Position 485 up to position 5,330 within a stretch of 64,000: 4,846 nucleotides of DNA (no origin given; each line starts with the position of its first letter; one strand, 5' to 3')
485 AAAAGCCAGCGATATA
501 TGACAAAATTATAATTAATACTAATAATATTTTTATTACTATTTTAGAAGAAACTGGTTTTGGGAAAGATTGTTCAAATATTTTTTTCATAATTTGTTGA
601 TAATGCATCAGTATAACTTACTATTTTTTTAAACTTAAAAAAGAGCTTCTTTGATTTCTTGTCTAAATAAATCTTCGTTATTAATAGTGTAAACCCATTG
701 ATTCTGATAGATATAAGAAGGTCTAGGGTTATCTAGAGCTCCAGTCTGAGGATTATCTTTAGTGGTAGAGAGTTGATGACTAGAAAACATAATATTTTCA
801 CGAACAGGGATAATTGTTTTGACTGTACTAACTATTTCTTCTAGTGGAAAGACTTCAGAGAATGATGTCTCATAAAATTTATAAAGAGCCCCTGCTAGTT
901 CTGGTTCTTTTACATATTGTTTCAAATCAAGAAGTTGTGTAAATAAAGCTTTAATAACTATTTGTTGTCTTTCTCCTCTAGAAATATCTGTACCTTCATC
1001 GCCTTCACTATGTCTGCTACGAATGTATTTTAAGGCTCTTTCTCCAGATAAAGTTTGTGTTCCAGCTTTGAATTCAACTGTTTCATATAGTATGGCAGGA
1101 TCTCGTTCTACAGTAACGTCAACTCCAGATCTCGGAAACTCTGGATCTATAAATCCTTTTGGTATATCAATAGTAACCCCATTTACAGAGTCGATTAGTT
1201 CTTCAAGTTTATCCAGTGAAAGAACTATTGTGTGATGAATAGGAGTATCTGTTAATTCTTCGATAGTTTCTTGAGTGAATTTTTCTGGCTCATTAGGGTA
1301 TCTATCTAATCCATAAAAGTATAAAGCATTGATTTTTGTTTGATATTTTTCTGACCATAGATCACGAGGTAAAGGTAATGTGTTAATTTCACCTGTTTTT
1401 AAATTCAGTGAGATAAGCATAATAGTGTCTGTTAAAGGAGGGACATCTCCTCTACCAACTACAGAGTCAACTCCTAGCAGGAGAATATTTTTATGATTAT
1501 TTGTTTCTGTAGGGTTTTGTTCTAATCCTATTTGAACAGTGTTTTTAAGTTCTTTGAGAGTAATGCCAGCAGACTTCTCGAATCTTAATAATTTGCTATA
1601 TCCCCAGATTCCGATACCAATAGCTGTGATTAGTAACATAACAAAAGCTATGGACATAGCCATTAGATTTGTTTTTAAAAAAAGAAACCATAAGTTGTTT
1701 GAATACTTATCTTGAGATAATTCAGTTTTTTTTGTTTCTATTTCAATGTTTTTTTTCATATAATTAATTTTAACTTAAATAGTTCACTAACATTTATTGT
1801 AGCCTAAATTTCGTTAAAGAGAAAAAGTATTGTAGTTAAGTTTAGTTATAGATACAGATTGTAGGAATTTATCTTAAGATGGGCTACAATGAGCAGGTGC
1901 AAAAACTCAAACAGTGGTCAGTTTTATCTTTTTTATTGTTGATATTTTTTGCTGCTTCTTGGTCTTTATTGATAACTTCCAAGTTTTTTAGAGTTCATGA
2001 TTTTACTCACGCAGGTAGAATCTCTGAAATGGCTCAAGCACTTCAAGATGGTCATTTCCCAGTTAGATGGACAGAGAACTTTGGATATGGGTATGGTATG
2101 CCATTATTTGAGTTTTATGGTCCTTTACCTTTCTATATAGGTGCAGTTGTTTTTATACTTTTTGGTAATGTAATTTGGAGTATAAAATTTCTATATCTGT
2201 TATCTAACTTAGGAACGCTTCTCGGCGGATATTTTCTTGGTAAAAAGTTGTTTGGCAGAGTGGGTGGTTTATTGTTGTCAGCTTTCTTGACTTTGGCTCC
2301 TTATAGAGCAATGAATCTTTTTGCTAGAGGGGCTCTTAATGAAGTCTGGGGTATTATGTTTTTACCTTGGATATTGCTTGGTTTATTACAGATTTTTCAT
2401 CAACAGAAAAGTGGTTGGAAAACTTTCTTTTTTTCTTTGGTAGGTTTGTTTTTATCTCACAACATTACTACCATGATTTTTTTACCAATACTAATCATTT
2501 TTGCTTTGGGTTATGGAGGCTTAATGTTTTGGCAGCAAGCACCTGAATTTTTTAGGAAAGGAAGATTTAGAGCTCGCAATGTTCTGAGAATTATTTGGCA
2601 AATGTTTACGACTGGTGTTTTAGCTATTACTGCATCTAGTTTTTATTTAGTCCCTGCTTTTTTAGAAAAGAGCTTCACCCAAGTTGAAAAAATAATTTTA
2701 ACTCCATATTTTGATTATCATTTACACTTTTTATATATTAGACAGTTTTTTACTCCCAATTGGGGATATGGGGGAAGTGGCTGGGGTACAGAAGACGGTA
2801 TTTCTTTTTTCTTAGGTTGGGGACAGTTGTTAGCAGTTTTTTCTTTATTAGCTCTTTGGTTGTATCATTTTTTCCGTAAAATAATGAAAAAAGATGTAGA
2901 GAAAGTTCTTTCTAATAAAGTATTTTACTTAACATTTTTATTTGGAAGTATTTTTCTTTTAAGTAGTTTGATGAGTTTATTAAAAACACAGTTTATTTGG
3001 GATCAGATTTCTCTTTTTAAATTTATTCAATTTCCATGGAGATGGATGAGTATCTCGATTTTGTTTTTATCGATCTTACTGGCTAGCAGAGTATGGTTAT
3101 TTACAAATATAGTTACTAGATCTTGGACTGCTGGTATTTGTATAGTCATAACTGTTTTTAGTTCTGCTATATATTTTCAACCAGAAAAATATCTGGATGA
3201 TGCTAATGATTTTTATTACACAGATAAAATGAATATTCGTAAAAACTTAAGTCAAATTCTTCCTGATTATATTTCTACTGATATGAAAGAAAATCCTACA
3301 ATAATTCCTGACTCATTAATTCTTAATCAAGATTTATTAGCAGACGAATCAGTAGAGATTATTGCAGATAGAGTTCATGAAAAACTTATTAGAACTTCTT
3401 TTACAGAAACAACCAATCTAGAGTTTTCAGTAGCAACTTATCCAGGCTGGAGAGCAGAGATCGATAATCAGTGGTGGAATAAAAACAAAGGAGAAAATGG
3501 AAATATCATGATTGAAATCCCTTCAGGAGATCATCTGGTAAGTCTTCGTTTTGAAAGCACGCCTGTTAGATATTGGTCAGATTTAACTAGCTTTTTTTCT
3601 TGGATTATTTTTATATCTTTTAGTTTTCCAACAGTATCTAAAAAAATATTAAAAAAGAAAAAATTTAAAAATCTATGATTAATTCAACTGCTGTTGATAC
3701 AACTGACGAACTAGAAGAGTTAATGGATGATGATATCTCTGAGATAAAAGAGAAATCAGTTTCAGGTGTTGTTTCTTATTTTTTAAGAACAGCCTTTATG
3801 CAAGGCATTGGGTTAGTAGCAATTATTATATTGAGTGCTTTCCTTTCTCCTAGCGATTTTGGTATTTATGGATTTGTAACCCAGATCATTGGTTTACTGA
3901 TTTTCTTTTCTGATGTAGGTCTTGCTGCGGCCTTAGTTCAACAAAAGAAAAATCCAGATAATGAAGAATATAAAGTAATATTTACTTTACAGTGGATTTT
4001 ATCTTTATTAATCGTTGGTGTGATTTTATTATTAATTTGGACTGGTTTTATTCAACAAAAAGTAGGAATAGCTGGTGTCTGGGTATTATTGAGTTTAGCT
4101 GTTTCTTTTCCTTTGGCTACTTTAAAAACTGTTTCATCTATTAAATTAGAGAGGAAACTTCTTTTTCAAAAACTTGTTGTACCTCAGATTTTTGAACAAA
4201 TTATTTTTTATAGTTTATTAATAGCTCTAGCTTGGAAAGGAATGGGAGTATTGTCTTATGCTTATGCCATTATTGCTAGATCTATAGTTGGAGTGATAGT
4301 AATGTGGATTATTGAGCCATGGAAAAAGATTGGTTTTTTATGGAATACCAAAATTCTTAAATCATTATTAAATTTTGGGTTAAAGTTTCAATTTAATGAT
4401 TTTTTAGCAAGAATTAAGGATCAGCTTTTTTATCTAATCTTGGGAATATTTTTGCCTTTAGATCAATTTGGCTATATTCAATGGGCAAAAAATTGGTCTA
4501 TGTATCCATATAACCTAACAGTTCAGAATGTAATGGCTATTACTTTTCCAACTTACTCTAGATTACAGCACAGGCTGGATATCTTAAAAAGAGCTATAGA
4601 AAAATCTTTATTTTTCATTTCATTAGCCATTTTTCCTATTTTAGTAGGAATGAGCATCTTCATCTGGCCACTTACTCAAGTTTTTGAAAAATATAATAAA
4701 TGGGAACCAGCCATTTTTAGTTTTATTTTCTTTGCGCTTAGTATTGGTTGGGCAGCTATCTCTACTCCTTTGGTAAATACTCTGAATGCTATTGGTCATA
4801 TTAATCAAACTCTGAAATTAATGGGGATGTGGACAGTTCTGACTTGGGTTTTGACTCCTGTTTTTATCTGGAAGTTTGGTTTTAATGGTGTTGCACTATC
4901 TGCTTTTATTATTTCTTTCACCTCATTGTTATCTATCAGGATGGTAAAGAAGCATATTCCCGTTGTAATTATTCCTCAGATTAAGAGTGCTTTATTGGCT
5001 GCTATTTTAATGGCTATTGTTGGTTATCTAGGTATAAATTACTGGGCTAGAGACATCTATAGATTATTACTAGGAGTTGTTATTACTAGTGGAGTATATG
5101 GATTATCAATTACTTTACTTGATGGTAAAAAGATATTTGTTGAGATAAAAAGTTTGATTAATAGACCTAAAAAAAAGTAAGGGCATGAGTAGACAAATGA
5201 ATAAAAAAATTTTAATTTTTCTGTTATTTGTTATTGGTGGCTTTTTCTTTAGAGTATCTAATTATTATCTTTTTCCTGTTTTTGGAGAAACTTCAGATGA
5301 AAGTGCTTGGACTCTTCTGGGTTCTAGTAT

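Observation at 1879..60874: Fourteen GT-C-type membrane glycosyltransferase candidates packed into one 59-kb locus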

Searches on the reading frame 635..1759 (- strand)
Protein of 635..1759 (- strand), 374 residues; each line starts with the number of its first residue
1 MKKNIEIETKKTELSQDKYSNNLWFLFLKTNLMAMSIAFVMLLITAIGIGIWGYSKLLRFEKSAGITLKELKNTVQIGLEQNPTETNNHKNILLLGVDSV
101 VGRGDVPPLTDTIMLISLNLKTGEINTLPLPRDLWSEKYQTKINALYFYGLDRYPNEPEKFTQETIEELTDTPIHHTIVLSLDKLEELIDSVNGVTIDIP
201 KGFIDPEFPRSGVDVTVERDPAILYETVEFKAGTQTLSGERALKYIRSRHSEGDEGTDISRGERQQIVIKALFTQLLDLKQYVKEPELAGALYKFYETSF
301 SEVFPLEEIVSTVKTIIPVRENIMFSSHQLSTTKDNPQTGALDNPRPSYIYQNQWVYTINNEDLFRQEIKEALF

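Call 6: search_protein_families(library=pfam, max_evalue=0.001, proteins=[window:635-1759:-])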
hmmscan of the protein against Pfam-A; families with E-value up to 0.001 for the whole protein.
window:635-1759:- (374 aa): 1 family
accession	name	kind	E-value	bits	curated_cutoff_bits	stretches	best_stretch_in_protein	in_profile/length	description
PF03816.19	LytR_cpsA_psr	-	1.3e-29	103.7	24.6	1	110-276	2-148/150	LytR_cpsA_psr family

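Call 47: find_encoding_contigs(protein=window:635-1759:-, flank=10000, max_places=2)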
Protein window:635-1759:- (374 aa): 22 contigs read that carry it; 2 places shown.
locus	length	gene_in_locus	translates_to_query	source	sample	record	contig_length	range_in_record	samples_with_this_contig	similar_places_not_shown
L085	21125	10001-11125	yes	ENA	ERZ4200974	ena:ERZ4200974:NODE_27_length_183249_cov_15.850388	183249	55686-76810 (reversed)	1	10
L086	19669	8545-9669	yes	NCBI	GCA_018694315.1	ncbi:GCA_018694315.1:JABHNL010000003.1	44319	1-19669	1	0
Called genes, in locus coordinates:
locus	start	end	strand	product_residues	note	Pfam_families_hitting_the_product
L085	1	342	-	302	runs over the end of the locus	PF00535:Glycos_transf_2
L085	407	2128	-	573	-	PF10131:PTPS_related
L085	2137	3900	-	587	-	-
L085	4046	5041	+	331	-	-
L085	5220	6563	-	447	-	-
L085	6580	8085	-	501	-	PF01943:Polysacc_synt, PF13440:Polysacc_synt_3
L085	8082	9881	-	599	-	PF13231:PMT_2 (weak)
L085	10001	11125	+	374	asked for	PF03816:LytR_cpsA_psr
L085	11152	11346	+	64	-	-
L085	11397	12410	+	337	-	PF01073:3Beta_HSD, PF01370:Epimerase, PF02719:Polysacc_synt_2, PF04321:RmlD_sub_bind, PF07993:NAD_binding_4, PF13460:NAD_binding_10, PF16363:GDP_Man_Dehyd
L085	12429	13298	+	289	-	PF01370:Epimerase, PF04321:RmlD_sub_bind, PF01073:3Beta_HSD, PF02719:Polysacc_synt_2 (weak), PF16363:GDP_Man_Dehyd, PF13460:NAD_binding_10 (weak), PF07993:NAD_binding_4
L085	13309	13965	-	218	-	PF01746:tRNA_m1G_MT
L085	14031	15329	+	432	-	PF01210:NAD_Gly3P_dh_N (weak), PF01262:AlaDh_PNT_C (faint), PF02737:3HCDH_N (weak), PF03446:NAD_binding_2 (faint), PF03721:UDPG_MGDP_dh_N, PF03807:F420_oxidored (faint), PF00984:UDPG_MGDP_dh, PF03720:UDPG_MGDP_dh_C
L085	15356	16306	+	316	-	PF01370:Epimerase, PF02719:Polysacc_synt_2 (faint), PF04321:RmlD_sub_bind, PF07993:NAD_binding_4 (faint), PF16363:GDP_Man_Dehyd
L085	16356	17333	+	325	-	PF01370:Epimerase, PF04321:RmlD_sub_bind, PF05368:NmrA (weak), PF16363:GDP_Man_Dehyd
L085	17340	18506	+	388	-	PF00535:Glycos_transf_2, PF04138:GtrA_DPMS_TM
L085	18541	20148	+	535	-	PF13231:PMT_2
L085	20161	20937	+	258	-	PF13641:Glyco_tranf_2_3 (weak), PF00535:Glycos_transf_2, PF10111:Glyco_tranf_2_2 (weak)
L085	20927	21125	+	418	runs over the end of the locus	PF26314:MptA_B_family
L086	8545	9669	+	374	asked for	PF03816:LytR_cpsA_psr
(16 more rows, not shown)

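Call 58: search_protein_families(library=pfam, max_evalue=0.01, proteins=[L085:17340-18506:+, L085:18541-20148:+, L085:15356-16306:+, L085:16356-17333:+, L085:11397-12410:+, L085:12429-13298:+])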
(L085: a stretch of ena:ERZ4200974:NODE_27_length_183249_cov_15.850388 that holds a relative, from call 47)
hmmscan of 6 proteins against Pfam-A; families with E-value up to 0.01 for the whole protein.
L085:17340-18506:+ (388 aa): 3 families
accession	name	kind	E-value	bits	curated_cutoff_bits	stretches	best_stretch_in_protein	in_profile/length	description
PF00535.33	Glycos_transf_2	-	3.5e-26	92.6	23.3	1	8-144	2-131/168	Glycosyl transferase family 2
PF04138.20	GtrA_DPMS_TM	-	2.2e-14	54.1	26.1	1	254-384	1-117/117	GtrA/DPMS, transmembrane domain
PF10111.15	Glyco_tranf_2_2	-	0.0061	16.5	27.3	1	8-102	2-91/276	Glycosyltransferase like family 2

L085:18541-20148:+ (535 aa): 1 family
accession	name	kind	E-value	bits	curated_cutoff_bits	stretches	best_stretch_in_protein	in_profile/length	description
PF13231.12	PMT_2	-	1.9e-10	41.6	26.1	1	71-205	4-140/160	Dolichyl-phosphate-mannose-protein mannosyltransferase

L085:15356-16306:+ (316 aa): 7 families
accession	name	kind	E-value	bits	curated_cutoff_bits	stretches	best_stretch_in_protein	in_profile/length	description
PF16363.11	GDP_Man_Dehyd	-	1.5e-54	186.1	27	1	6-308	1-331/332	GDP-mannose 4,6 dehydratase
PF01370.27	Epimerase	-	1.2e-52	179.1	20.9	1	5-245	1-240/240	NAD dependent epimerase/dehydratase family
PF04321.23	RmlD_sub_bind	-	1.8e-08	34.3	27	1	4-160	2-137/287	RmlD substrate binding domain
PF07993.18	NAD_binding_4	-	2.7e-07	30.4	20.1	1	7-51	1-45/258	Male sterility protein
PF02719.21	Polysacc_synt_2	-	3e-07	30.4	20.2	1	143-264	133-248/293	Polysaccharide biosynthesis protein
PF01073.25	3Beta_HSD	-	0.00037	20.1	22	1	6-68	1-63/280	3-beta hydroxysteroid dehydrogenase/isomerase family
PF13460.12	NAD_binding_10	-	0.00086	19.7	27.2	1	9-175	1-143/184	NAD(P)H-binding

L085:16356-17333:+ (325 aa): 4 families
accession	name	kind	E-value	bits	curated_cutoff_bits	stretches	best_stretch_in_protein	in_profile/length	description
PF16363.11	GDP_Man_Dehyd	-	5.4e-137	457.1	27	1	5-312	1-332/332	GDP-mannose 4,6 dehydratase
PF01370.27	Epimerase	-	5.3e-72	242.5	20.9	1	5-244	2-240/240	NAD dependent epimerase/dehydratase family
PF04321.23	RmlD_sub_bind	-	2.4e-08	33.8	27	1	4-175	3-151/287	RmlD substrate binding domain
PF05368.20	NmrA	-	5.9e-07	29.8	27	1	3-72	4-70/298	NmrA-like family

L085:11397-12410:+ (337 aa): 8 families
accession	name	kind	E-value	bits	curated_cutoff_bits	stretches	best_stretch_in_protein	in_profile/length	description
PF16363.11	GDP_Man_Dehyd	-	9.8e-85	285.4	27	1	6-309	1-332/332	GDP-mannose 4,6 dehydratase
PF01370.27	Epimerase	-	8.8e-66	222.2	20.9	1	6-244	2-240/240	NAD dependent epimerase/dehydratase family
PF02719.21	Polysacc_synt_2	-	6.7e-22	78.5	20.2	1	5-128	1-131/293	Polysaccharide biosynthesis protein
PF01073.25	3Beta_HSD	-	1.5e-20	73.9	22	1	6-223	1-220/280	3-beta hydroxysteroid dehydrogenase/isomerase family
PF07993.18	NAD_binding_4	-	2.1e-18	66.9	20.1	1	7-181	1-206/258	Male sterility protein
PF04321.23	RmlD_sub_bind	-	1.3e-11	44.5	27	1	5-185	3-154/287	RmlD substrate binding domain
PF13460.12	NAD_binding_10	-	3.1e-08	34.1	27.2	1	41-176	27-140/184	NAD(P)H-binding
PF05368.20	NmrA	-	3.7e-05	23.9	27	1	2-204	2-172/298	NmrA-like family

L085:12429-13298:+ (289 aa): 7 families
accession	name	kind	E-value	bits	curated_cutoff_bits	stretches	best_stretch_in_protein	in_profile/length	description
PF04321.23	RmlD_sub_bind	-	1.4e-43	149.5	27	1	4-287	3-280/287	RmlD substrate binding domain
PF01370.27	Epimerase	-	1.9e-16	60.6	20.9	1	5-155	2-168/240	NAD dependent epimerase/dehydratase family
PF01073.25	3Beta_HSD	-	1.6e-13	50.8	22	1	27-147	41-160/280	3-beta hydroxysteroid dehydrogenase/isomerase family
PF16363.11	GDP_Man_Dehyd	-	6.2e-12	46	27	1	38-147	58-167/332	GDP-mannose 4,6 dehydratase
PF07993.18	NAD_binding_4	-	3.3e-11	43.3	20.1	1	55-157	88-205/258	Male sterility protein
PF02719.21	Polysacc_synt_2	-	7.8e-07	29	20.2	1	31-147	53-152/293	Polysaccharide biosynthesis protein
PF13460.12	NAD_binding_10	-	6.6e-06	26.5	27.2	1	40-156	47-143/184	NAD(P)H-binding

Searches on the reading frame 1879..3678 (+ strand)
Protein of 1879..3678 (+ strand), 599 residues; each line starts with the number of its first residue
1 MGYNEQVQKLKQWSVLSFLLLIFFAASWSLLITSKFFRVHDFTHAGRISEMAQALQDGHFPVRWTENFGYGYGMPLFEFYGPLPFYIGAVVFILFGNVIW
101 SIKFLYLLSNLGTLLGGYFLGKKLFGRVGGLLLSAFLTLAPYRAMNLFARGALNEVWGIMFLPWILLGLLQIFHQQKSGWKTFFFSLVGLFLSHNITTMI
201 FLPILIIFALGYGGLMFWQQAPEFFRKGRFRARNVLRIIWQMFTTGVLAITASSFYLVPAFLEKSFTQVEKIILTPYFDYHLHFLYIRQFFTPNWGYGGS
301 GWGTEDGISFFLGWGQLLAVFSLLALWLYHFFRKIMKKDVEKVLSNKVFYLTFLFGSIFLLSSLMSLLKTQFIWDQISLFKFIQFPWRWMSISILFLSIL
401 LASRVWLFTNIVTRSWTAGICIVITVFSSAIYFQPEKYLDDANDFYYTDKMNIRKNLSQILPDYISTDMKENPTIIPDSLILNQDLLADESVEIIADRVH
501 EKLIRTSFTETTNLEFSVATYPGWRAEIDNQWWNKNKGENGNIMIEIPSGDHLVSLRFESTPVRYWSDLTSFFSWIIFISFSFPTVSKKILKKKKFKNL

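Call 4: search_protein_families(library=pfam, max_evalue=0.01, proteins=[window:1879-3678:+])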
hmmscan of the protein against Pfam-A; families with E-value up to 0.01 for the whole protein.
window:1879-3678:+ (599 aa): 1 family
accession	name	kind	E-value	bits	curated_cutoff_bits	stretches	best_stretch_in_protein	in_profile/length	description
PF13231.12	PMT_2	-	3.3e-06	27.8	26.1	1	82-211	4-131/160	Dolichyl-phosphate-mannose-protein mannosyltransferase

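Call 10: search_protein_families(library=ncbifam, max_evalue=0.01, proteins=[window:1879-3678:+])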
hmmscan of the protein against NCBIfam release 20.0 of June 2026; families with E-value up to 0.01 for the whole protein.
window:1879-3678:+ (599 aa): 0 families

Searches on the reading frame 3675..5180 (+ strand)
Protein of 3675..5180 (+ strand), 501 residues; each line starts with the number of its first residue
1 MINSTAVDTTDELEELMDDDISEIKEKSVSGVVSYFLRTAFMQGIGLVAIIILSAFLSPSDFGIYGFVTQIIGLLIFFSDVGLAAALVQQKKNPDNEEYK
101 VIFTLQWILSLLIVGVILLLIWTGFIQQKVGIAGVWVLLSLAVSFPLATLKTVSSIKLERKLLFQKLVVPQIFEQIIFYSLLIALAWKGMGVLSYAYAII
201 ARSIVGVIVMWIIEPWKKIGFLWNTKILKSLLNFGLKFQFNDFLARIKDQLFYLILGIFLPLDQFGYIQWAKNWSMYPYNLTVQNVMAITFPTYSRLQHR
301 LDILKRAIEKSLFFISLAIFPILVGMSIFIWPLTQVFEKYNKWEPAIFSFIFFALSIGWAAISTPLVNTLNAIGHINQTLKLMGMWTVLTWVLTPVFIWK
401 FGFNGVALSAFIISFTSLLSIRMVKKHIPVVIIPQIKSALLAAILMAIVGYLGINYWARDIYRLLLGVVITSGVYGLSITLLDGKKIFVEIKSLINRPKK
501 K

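Call 4: search_protein_families(library=pfam, max_evalue=0.01, proteins=[window:3675-5180:+])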
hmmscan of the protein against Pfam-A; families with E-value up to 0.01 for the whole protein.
window:3675-5180:+ (501 aa): 2 families
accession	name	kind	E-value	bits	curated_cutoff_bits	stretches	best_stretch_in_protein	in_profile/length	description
PF13440.11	Polysacc_synt_3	-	1.1e-44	153.4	23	1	52-337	1-283/293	Polysaccharide biosynthesis protein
PF01943.22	Polysacc_synt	-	7.7e-18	65.3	28.2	1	30-298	3-274/274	Polysaccharide biosynthesis protein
